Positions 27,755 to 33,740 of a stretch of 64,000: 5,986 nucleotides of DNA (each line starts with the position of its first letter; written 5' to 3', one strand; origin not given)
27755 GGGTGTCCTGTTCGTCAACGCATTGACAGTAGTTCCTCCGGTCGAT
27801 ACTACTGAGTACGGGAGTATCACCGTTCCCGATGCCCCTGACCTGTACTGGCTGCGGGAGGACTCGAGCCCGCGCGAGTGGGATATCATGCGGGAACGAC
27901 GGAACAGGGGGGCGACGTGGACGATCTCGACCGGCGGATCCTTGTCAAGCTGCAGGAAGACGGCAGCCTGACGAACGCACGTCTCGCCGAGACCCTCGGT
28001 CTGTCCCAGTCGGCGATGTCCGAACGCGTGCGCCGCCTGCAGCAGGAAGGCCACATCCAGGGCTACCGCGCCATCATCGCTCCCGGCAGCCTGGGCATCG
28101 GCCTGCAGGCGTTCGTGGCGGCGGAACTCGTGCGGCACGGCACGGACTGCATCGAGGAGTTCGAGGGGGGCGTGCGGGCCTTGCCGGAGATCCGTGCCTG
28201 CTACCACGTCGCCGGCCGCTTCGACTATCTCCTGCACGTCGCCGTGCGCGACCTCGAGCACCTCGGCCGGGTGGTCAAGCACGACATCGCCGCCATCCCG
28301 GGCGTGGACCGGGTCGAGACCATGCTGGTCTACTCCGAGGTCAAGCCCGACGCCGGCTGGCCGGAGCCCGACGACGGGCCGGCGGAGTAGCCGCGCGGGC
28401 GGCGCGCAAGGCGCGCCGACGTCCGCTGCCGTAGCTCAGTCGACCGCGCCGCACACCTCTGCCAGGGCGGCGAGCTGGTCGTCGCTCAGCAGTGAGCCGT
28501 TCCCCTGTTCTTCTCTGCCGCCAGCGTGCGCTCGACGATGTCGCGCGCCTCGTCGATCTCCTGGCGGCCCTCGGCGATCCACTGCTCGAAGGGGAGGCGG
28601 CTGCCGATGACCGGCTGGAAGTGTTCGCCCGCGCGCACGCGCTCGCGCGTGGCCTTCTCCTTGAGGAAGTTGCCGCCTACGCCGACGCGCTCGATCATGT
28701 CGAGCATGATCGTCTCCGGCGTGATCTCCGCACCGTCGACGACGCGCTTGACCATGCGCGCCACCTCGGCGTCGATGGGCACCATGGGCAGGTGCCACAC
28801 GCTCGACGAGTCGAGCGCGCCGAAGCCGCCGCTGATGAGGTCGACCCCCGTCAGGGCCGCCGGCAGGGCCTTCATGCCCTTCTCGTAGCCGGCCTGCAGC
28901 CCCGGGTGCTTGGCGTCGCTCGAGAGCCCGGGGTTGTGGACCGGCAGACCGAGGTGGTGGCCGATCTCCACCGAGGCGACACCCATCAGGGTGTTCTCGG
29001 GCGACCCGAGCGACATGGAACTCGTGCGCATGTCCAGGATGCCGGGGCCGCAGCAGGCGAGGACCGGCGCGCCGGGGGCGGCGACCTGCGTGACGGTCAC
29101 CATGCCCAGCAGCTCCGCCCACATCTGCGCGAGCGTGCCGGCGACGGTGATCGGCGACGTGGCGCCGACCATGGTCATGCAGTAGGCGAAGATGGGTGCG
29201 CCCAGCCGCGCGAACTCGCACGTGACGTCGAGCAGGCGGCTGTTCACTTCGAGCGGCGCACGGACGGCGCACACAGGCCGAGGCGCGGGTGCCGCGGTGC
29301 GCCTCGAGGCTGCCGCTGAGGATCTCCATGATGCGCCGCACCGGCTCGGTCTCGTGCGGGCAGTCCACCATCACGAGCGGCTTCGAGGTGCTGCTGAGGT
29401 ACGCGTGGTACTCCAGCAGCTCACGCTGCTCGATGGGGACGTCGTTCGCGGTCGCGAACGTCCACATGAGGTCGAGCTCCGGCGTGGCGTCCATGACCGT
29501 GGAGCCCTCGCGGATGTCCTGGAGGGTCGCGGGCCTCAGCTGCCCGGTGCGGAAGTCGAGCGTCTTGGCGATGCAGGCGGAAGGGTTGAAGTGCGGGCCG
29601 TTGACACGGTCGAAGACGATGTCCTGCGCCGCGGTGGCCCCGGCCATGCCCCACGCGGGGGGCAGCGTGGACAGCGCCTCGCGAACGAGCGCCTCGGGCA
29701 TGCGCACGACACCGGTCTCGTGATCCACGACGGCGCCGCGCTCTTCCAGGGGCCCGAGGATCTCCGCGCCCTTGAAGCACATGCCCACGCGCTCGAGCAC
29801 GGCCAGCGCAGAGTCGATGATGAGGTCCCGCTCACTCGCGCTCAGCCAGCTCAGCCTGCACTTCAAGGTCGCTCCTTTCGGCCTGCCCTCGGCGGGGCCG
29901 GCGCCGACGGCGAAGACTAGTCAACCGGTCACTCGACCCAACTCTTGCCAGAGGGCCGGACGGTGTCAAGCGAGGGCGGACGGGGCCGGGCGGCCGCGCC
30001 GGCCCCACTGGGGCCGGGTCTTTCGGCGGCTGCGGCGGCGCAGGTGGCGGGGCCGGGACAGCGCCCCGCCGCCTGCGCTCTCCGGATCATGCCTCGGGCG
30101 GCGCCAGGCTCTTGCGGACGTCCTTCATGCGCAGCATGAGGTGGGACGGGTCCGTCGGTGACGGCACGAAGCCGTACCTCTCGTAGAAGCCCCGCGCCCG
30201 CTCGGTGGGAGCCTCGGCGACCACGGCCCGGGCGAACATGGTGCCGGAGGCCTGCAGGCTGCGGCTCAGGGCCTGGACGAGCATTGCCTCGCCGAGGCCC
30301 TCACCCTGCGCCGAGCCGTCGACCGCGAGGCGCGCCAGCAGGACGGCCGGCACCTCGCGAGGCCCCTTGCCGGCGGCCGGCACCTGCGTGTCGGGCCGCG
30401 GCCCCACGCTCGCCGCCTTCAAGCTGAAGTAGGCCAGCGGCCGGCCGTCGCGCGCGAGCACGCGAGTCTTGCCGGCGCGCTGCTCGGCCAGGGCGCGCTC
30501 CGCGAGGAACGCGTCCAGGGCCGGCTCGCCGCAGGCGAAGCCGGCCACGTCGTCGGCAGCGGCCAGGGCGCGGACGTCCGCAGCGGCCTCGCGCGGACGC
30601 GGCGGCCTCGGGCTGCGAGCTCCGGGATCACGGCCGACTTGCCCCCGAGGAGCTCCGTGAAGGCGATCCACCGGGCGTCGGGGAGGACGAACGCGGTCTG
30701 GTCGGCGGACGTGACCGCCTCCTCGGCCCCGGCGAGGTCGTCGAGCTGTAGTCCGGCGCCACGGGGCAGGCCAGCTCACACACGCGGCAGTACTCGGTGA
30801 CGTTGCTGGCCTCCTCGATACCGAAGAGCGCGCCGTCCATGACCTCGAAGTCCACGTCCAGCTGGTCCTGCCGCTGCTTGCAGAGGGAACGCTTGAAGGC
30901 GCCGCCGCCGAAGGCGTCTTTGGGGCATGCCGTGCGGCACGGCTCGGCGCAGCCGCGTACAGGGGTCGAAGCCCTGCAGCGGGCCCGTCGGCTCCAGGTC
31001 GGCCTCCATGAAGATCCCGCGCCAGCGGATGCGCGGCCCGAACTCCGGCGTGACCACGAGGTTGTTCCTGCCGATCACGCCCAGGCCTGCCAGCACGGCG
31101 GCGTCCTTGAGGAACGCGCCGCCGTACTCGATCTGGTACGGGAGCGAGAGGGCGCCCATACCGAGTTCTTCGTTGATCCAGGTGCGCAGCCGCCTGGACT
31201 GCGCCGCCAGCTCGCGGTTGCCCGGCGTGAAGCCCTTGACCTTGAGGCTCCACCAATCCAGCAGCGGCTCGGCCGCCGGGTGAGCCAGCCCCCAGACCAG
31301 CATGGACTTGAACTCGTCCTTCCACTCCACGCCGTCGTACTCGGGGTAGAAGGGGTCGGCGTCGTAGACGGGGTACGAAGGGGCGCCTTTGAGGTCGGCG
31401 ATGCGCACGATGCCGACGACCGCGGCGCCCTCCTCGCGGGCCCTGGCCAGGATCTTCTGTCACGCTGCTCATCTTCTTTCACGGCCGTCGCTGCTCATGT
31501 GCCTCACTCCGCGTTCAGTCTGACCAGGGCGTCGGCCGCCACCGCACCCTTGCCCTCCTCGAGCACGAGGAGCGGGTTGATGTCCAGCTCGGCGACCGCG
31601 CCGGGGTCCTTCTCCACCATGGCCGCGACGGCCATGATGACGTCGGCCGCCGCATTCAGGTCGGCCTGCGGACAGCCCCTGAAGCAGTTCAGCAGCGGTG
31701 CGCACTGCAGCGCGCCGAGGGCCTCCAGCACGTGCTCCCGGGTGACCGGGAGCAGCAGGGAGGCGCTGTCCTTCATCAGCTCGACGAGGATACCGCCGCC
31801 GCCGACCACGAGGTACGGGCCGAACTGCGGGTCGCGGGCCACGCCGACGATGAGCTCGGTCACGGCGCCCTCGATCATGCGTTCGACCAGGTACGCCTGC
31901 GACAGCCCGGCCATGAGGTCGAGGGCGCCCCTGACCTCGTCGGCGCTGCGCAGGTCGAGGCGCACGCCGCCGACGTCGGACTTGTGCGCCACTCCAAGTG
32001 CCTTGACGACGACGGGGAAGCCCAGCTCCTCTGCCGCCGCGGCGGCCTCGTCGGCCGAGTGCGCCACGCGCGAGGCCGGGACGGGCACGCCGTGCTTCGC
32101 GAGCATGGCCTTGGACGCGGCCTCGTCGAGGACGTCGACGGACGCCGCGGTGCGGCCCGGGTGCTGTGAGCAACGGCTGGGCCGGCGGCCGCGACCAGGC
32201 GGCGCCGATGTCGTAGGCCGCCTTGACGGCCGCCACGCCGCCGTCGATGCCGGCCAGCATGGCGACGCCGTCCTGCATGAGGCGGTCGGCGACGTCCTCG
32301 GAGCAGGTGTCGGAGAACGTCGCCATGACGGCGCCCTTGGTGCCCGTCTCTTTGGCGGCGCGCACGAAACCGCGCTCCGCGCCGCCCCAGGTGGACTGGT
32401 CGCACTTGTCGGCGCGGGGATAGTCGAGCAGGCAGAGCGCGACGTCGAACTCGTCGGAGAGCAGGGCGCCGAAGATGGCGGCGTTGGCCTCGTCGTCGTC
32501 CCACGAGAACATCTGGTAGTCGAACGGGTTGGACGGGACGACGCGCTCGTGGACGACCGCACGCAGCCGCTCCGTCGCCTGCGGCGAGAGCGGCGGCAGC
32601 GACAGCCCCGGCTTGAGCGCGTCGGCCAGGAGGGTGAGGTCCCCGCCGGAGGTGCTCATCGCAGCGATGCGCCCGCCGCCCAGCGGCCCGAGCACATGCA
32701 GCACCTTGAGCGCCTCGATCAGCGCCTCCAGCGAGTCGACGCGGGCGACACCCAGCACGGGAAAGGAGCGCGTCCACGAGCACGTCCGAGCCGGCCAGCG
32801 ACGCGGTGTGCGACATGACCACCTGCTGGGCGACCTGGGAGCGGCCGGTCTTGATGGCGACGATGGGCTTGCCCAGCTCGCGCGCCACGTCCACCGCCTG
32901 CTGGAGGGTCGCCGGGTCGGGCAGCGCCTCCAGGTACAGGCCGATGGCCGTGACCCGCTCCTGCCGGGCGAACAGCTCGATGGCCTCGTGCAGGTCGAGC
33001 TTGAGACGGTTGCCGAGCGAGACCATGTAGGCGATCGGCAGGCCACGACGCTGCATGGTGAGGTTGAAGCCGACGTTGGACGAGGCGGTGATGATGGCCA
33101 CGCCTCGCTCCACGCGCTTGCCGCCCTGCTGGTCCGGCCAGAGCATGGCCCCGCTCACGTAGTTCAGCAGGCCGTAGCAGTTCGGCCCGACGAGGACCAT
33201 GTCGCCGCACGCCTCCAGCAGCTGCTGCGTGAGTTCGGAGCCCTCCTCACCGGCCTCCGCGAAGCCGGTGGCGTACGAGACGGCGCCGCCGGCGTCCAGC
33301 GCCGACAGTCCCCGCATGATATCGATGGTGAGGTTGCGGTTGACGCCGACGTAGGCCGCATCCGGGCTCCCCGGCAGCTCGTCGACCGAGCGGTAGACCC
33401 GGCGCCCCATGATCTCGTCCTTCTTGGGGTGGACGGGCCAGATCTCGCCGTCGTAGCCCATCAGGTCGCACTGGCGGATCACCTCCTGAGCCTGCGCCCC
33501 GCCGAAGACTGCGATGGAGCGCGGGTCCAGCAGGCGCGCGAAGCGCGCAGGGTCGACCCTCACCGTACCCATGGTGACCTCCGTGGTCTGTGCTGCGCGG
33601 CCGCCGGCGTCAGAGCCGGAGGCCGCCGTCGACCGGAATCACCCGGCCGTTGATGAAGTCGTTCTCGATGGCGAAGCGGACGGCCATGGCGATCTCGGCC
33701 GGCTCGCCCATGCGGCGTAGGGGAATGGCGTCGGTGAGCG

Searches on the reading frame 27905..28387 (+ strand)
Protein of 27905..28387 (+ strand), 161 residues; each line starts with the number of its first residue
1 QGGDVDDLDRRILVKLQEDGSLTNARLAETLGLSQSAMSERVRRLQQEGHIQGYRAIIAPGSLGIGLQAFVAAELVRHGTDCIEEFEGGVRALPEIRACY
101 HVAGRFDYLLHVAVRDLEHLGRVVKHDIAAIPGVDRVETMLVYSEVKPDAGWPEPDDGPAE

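Call 39: search_protein_families(library=pfam, proteins=[window:27905-28387:+], max_evalue=0.001)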
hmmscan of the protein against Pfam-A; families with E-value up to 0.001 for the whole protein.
window:27905-28387:+ (161 aa): 9 families
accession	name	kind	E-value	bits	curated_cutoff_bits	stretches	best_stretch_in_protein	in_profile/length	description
PF01037.27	AsnC_trans_reg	-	1e-20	73.8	25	1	83-145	11-73/73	Lrp/AsnC ligand binding domain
PF13404.12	HTH_AsnC-type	-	2.3e-13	50.2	27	1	6-46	2-42/42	AsnC-type helix-turn-helix domain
PF13412.12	HTH_24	-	3.7e-12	46.1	21.9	1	6-49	2-45/48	Winged helix-turn-helix DNA-binding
PF01047.28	MarR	-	7.9e-07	29.3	24.6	1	11-52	7-48/59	MarR family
PF00126.33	HTH_1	-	2e-05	24.9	26.6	1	11-48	5-40/60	Bacterial regulatory helix-turn-helix protein, lysR family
PF12802.13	MarR_2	-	6e-05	23.6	27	1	12-51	10-50/61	MarR family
PF24034.1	DUF7343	-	8.7e-05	22.7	27.6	1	11-55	7-52/62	Domain of unknown function (DUF7343)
PF13545.12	HTH_Crp_2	-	0.00022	21.6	27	0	21-55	22-57/70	Crp-like helix-turn-helix domain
PF22482.2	AsnC_trans_reg_3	-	0.0006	20.3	24.4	1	90-147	31-87/95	PF0864 C-terminal dimeric alpha+beta barrel domain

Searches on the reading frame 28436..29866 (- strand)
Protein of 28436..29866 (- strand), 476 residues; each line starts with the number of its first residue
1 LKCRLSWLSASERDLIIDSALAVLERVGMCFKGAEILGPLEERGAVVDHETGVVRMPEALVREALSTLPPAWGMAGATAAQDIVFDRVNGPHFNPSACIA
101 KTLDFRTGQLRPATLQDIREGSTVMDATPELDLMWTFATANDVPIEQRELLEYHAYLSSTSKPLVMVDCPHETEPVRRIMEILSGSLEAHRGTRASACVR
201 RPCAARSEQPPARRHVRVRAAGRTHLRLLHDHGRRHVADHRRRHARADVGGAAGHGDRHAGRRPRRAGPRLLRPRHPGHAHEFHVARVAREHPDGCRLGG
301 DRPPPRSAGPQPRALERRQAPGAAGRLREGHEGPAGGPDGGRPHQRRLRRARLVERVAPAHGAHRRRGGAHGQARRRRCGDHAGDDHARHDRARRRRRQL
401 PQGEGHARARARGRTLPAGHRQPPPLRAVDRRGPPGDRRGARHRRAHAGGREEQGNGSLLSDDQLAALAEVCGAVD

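Call 39: search_protein_families(library=pfam, proteins=[window:28436-29866:-], max_evalue=0.001)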
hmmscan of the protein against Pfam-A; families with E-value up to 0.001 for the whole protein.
window:28436-29866:- (476 aa): 1 family
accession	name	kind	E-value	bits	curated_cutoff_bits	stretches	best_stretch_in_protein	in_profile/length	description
PF06253.16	MTTB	-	5.8e-14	51.4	25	1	6-190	32-214/500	Trimethylamine methyltransferase (MTTB)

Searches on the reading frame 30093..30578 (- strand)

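Call 39: search_protein_families(library=pfam, proteins=[window:30093-30578:-], max_evalue=0.001)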
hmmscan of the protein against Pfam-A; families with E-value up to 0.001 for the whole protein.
window:30093-30578:- (162 aa): 4 families
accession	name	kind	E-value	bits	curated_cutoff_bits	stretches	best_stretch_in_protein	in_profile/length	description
PF13508.13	Acetyltransf_7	-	3.5e-08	34.1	27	1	79-138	30-83/84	Acetyltransferase (GNAT) domain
PF13673.13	Acetyltransf_10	-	2.1e-06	28.2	23.6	1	81-140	54-110/128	Acetyltransferase (GNAT) domain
PF00583.31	Acetyltransf_1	-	3e-06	27.9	20.7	1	31-137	28-116/116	Acetyltransferase (GNAT) family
PF08445.16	FR47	-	0.0004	20.7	22.1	1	81-137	24-77/86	FR47-like protein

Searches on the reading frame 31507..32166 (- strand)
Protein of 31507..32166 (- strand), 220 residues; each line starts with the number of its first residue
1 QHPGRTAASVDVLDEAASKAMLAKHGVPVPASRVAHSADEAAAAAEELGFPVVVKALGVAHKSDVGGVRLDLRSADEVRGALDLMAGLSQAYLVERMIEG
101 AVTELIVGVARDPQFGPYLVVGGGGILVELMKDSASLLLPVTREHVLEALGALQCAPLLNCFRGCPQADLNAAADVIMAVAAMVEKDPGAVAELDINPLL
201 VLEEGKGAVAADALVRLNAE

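Call 39: search_protein_families(library=pfam, proteins=[window:31507-32166:-], max_evalue=0.001)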
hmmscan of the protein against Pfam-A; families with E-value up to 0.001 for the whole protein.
window:31507-32166:- (220 aa): 6 families
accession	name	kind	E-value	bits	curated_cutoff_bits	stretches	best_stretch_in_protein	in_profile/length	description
PF13549.11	ATP-grasp_5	-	3.2e-53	180.8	27.6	1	10-217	7-221/221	ATP-grasp domain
PF08442.15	ATP-grasp_2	-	8.9e-07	29.2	29.5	1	13-80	2-70/202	ATP-grasp domain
PF02222.28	ATP-grasp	-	5.8e-06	26.5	27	1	21-111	2-88/179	ATP-grasp domain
PF08443.16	RimK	-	6.9e-05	23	21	1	14-58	3-49/188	RimK-like ATP-grasp domain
PF02786.22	CPSase_L_D2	-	9.8e-05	22.4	19.8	1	14-57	1-46/211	Carbamoyl-phosphate synthase L chain, ATP binding domain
PF01071.24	GARS_A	-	0.00076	19.8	27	0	18-101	6-92/194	Phosphoribosylglycinamide synthetase, ATP-grasp (A) domain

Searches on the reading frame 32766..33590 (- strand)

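Call 39: search_protein_families(library=pfam, proteins=[window:32766-33590:-], max_evalue=0.001)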
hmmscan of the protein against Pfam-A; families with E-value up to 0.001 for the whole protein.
window:32766-33590:- (275 aa): 2 families
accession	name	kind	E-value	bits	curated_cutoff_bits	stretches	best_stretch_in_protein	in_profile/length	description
PF13607.11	Succ_CoA_lig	-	1.1e-26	93.6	27.4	1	163-275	3-116/138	Succinyl-CoA ligase like flavodoxin domain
PF13380.12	CoA_binding_2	-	4.3e-12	46.9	22.8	1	24-142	1-114/116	CoA binding domain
